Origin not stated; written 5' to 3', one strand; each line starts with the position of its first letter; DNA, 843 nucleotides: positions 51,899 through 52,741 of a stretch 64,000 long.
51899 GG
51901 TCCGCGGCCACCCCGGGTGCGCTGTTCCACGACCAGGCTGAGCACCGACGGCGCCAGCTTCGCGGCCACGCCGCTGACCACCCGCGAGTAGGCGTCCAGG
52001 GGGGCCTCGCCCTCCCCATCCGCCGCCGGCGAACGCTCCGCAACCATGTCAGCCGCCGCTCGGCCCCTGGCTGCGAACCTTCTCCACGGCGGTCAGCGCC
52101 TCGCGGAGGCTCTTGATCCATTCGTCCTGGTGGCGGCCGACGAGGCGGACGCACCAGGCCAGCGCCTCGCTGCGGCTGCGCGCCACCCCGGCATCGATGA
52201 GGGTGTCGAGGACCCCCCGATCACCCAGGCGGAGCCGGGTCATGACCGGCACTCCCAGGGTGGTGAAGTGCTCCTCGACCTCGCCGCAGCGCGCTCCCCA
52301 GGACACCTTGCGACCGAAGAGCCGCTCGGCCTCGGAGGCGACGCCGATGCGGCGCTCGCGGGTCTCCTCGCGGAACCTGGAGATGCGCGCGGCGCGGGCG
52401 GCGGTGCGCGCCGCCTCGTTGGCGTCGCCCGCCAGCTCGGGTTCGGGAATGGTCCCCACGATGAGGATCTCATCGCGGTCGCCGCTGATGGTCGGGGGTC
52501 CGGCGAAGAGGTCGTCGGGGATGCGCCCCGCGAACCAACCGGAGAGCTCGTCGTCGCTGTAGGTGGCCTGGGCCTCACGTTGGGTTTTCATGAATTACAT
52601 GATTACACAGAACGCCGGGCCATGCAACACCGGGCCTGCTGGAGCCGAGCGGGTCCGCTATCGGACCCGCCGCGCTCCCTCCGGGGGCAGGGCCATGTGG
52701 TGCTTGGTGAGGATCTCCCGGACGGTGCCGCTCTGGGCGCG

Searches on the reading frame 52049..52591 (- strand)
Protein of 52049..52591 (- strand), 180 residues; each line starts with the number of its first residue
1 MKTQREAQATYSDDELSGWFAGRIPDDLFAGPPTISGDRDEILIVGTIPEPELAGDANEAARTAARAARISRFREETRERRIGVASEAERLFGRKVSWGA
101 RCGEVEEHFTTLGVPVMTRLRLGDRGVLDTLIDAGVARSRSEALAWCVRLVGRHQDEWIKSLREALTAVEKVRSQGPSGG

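Call 3: search_protein_families(library=pfam, proteins=[window:52049-52591:-], max_evalue=0.01)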
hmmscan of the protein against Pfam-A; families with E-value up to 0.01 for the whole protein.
window:52049-52591:- (180 aa): 0 families

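Call 4: search_protein_families(library=ncbifam, proteins=[window:52049-52591:-], max_evalue=0.01)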
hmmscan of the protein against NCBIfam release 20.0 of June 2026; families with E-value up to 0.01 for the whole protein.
window:52049-52591:- (180 aa): 1 family
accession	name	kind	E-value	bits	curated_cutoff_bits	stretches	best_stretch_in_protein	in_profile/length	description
NF058631.1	sRNA_TF_AbmR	equivalog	1.9e-74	248.8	160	1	14-178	3-166/167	ATP-binding transcription factor AbmR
